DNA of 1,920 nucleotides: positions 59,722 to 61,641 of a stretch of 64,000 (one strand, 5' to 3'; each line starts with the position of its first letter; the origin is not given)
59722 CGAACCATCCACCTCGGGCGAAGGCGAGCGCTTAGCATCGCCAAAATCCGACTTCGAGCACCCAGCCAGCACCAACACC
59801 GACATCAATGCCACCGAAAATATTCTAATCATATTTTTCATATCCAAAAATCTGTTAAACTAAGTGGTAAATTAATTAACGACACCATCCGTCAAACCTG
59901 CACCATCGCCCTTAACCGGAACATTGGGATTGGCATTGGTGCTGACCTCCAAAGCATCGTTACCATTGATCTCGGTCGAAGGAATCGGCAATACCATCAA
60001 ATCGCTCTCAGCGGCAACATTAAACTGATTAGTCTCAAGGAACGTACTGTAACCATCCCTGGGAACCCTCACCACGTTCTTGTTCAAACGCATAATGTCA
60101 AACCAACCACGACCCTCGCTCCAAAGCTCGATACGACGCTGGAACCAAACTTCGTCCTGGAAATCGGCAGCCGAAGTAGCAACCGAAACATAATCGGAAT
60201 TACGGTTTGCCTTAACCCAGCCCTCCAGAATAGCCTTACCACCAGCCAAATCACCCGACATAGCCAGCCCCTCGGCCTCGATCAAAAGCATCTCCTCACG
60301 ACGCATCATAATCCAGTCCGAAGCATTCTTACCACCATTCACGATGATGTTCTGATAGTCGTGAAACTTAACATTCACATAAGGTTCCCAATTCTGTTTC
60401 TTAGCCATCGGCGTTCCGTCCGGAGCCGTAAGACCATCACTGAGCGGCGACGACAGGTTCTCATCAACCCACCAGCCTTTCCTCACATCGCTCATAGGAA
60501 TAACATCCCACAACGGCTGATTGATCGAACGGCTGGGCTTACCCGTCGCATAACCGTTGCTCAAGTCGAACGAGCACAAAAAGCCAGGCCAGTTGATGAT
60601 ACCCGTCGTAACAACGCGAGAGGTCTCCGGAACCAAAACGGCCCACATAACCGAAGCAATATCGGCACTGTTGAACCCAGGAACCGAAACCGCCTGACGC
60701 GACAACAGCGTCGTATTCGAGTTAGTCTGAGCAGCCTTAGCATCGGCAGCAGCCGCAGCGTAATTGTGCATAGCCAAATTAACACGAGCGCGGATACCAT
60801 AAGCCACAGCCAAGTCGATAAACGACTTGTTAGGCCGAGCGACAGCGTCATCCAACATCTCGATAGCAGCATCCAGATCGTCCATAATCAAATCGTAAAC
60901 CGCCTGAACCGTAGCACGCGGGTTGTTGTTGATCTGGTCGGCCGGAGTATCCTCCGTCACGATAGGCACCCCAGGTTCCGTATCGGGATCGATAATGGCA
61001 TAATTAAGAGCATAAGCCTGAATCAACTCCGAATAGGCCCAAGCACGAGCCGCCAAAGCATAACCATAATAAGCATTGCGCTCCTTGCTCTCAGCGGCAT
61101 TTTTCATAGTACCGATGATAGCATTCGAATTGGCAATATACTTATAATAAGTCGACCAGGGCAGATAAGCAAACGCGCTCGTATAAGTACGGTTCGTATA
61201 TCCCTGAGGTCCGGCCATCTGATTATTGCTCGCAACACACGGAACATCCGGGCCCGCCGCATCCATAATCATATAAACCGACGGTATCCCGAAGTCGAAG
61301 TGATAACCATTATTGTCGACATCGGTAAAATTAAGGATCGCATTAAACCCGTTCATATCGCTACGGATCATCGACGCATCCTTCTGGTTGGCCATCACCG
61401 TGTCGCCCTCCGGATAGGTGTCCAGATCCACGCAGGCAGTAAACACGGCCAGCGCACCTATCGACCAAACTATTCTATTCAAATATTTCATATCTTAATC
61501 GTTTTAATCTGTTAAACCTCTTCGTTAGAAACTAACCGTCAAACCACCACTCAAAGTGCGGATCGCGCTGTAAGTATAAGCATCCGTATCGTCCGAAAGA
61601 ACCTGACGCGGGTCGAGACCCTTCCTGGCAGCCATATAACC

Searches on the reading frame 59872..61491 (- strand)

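Call 55: search_protein_families(library=pfam, proteins=[window:59872-61491:-], max_evalue=0.00001)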
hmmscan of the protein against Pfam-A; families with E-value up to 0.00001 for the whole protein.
window:59872-61491:- (539 aa): 2 families
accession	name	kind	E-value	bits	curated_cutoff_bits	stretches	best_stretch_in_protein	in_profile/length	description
PF14322.12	SusD-like_3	-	5.2e-18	66.4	27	1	109-239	75-191/191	Starch-binding associating with outer membrane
PF07980.17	SusD_RagB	-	1.4e-14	54.9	23.1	1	361-515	123-292/297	SusD family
